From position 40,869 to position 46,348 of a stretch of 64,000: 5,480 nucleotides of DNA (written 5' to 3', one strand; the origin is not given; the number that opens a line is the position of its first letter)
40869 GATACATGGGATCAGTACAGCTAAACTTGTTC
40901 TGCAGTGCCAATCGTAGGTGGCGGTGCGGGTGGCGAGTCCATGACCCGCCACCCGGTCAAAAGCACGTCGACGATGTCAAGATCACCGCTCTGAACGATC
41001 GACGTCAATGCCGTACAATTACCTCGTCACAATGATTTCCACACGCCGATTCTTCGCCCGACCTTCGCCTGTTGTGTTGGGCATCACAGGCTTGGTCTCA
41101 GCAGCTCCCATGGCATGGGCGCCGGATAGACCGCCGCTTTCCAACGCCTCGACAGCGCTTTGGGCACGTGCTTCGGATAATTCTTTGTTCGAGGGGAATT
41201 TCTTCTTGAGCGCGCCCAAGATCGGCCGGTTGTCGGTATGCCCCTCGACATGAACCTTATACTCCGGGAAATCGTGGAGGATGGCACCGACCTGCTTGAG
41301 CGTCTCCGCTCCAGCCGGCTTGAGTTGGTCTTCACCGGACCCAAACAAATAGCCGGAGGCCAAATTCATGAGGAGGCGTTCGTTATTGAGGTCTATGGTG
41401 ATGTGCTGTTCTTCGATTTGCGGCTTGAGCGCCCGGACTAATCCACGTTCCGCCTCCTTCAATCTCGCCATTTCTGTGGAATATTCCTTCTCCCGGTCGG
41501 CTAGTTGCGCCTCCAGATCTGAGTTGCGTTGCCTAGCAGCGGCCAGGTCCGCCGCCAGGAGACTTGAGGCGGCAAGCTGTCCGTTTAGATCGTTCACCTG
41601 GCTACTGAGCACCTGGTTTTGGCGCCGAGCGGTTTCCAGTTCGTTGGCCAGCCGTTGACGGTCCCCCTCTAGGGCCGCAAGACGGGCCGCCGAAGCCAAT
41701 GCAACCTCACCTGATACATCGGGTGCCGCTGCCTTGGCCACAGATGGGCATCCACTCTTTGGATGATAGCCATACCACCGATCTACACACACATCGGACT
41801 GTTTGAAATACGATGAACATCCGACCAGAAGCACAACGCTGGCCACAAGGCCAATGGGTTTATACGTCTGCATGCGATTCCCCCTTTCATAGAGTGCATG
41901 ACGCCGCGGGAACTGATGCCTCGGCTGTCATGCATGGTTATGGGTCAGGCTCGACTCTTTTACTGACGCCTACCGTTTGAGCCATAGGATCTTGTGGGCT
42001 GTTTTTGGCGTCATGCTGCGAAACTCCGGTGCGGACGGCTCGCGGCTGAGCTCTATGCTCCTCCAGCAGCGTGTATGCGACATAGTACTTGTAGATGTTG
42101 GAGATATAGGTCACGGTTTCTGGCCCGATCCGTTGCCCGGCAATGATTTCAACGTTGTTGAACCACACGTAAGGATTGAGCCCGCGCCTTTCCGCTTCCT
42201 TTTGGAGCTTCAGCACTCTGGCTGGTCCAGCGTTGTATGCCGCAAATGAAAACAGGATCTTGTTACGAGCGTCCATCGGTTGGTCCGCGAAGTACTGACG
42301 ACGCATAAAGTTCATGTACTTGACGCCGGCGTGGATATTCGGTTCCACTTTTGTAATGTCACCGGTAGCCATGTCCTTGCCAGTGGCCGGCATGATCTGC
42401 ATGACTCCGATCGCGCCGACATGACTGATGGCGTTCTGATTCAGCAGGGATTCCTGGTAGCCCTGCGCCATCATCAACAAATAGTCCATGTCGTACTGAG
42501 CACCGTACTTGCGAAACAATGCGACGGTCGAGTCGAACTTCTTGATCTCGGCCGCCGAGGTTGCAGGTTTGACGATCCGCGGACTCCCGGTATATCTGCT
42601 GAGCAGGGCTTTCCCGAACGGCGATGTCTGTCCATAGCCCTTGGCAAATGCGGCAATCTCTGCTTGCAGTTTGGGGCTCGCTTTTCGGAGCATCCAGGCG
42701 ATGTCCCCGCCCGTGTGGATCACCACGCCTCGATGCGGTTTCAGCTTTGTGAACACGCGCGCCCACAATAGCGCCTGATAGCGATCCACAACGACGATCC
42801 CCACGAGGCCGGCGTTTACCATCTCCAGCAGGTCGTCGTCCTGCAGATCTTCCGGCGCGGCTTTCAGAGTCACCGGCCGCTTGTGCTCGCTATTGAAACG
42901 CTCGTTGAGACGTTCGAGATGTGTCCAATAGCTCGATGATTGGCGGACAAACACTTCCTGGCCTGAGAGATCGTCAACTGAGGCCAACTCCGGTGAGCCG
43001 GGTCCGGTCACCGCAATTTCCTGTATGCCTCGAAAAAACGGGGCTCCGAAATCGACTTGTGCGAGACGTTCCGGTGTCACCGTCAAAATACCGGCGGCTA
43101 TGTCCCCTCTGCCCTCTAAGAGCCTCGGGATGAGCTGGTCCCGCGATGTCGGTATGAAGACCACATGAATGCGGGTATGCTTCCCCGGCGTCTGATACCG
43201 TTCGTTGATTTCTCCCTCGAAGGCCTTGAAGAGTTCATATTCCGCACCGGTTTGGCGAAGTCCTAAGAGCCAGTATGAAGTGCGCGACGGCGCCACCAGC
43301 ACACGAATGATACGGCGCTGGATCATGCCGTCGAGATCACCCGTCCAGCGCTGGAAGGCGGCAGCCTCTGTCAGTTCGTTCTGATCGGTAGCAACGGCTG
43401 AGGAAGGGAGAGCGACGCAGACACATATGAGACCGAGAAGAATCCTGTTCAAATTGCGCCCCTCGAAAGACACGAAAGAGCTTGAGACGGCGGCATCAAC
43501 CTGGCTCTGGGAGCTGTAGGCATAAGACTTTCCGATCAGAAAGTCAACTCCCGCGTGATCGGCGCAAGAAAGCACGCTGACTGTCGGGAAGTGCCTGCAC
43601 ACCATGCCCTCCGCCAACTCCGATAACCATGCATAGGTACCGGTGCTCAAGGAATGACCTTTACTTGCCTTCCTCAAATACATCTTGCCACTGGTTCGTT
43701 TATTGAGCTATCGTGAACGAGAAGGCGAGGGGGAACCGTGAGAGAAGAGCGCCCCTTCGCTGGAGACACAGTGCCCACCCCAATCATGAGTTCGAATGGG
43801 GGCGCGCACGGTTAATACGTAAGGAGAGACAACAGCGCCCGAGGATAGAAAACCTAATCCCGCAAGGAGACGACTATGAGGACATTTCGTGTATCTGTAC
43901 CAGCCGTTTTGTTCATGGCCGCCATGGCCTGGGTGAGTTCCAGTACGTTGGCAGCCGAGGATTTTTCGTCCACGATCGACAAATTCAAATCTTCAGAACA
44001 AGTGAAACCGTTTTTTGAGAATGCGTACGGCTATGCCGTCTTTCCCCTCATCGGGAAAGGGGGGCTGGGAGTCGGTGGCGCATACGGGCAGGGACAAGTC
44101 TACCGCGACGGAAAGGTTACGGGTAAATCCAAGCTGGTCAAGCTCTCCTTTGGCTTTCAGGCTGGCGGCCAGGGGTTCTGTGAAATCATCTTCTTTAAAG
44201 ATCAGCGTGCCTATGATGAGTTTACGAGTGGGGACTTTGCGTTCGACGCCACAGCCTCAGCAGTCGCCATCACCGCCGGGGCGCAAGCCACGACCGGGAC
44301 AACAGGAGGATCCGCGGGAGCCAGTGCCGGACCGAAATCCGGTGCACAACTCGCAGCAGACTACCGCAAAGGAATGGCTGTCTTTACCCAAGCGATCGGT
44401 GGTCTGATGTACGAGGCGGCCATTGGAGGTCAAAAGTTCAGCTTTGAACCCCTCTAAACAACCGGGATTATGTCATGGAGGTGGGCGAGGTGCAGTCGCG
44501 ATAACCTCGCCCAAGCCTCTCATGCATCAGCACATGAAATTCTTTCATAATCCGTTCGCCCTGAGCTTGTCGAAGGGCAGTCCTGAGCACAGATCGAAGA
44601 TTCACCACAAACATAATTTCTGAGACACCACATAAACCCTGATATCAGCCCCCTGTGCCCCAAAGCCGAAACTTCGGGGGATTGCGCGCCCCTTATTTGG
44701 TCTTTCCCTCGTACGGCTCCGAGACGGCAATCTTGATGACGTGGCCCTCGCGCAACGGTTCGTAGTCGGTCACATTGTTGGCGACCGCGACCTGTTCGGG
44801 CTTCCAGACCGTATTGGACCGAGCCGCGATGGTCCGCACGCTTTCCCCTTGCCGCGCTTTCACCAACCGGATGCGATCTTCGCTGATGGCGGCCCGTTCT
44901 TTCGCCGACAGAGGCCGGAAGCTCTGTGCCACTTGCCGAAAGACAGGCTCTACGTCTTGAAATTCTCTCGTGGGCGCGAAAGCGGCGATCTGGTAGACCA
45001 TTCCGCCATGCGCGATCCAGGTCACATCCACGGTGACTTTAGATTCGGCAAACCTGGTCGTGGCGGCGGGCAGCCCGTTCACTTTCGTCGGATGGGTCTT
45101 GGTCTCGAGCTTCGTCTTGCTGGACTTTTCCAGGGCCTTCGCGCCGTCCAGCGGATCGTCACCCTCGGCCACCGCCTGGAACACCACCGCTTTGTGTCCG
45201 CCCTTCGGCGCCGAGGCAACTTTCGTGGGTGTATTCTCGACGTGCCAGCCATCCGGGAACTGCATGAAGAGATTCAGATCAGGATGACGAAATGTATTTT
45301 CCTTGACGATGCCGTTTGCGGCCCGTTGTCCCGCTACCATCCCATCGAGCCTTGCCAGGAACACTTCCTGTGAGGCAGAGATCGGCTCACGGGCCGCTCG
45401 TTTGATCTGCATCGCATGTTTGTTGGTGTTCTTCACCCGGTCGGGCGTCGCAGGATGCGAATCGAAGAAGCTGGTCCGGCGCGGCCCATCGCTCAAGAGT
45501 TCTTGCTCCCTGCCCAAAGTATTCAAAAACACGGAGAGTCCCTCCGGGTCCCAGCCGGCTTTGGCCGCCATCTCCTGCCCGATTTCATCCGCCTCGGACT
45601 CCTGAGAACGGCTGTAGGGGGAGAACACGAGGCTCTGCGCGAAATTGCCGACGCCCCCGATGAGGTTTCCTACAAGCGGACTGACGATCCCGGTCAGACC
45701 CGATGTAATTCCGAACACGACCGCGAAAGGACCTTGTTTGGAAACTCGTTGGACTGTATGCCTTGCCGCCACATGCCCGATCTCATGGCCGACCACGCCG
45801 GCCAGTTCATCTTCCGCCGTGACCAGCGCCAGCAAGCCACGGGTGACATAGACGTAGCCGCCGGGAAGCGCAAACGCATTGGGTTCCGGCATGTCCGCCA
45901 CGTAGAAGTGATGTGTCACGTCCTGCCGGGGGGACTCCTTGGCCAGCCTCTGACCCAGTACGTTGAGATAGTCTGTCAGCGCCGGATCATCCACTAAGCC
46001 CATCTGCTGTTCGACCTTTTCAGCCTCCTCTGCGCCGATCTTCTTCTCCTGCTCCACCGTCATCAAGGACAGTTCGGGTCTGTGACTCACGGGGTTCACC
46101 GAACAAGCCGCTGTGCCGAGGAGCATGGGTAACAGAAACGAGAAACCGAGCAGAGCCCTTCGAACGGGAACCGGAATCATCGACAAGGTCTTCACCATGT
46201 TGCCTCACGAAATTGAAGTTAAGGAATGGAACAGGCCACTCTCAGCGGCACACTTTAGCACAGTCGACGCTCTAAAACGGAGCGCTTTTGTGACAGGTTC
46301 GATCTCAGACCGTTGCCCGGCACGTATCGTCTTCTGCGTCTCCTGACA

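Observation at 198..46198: Candidate periplasmic lipid-handling/remodelling island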

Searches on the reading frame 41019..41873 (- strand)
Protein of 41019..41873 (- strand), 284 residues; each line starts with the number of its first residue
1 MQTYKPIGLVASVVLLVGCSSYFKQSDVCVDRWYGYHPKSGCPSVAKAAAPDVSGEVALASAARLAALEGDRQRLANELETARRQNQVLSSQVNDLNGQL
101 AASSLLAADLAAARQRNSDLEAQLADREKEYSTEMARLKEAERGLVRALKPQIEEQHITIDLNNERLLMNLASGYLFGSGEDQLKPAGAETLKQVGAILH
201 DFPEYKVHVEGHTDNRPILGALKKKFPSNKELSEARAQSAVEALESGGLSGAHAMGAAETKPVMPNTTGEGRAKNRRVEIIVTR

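Call 6: search_protein_families(library=pfam, proteins=[window:41019-41873:-], max_evalue=0.01)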
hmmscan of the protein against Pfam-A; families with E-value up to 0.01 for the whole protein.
window:41019-41873:- (284 aa): 4 families
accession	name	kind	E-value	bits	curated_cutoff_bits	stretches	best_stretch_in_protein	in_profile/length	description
PF00691.25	OmpA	-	6.6e-16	58.9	27.2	1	176-276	1-98/98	OmpA family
PF08614.16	ATG16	-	0.00045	20.9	33.7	1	54-145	71-153/200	Autophagy protein 16 (ATG16)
PF10267.14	Tmemb_cc2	-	0.0041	16.8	32.8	1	68-141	214-288/397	Predicted transmembrane and coiled-coil 2 protein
PF04977.20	DivIC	-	0.0067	16.6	28.9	0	64-99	18-54/80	Septum formation initiator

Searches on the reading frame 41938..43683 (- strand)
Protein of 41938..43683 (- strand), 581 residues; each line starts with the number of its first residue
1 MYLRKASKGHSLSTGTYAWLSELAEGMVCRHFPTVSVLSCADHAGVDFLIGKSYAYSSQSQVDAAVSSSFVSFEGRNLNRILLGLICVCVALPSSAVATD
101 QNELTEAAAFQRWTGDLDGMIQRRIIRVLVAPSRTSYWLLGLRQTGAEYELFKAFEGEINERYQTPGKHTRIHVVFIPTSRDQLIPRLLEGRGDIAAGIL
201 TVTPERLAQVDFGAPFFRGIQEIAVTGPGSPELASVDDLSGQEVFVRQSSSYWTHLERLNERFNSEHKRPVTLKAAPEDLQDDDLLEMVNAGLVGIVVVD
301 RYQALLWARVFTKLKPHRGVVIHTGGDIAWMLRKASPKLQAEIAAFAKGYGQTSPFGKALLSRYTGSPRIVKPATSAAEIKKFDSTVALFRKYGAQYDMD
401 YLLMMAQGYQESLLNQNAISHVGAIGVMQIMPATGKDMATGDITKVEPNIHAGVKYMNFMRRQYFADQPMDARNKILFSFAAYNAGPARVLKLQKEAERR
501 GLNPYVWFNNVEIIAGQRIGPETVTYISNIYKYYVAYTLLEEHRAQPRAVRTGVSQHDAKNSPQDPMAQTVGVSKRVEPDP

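Call 7: search_protein_families(library=pfam, proteins=[window:41938-43683:-], max_evalue=0.01)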
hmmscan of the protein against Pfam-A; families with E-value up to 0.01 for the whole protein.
window:41938-43683:- (581 aa): 3 families
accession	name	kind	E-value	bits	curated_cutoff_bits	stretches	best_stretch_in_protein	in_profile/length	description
PF01464.25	SLT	-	8e-19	67.8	21.3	1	389-500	2-111/117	Transglycosylase SLT domain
PF00497.25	SBP_bac_3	-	8.1e-10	39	26.4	1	160-343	37-109/132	Bacterial extracellular solute-binding proteins, family 3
PF10613.14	Lig_chan-Glu_bd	-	0.0023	18.4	30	1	183-218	69-104/115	Ligated ion channel L-glutamate- and glycine-binding site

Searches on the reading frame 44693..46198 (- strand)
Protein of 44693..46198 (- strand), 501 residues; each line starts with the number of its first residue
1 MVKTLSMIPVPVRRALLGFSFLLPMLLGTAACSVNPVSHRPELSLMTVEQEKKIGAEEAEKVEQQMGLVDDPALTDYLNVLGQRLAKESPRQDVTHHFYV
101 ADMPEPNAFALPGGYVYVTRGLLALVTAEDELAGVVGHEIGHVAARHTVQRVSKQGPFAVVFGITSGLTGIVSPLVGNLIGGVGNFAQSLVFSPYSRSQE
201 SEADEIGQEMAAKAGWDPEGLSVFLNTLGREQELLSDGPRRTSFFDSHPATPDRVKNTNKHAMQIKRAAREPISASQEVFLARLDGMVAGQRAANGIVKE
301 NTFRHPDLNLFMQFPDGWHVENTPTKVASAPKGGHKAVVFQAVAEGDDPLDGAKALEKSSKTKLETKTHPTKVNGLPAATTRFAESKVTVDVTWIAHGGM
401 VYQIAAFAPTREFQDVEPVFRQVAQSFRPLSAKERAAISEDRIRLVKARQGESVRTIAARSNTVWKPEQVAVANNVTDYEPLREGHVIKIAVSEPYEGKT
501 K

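Call 7: search_protein_families(library=pfam, proteins=[window:44693-46198:-], max_evalue=0.01)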
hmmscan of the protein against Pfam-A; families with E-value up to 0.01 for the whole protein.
window:44693-46198:- (501 aa): 1 family
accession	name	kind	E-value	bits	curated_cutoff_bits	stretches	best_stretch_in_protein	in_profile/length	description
PF01435.24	Peptidase_M48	-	1.7e-33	116.4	20.3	1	75-258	4-182/186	Peptidase family M48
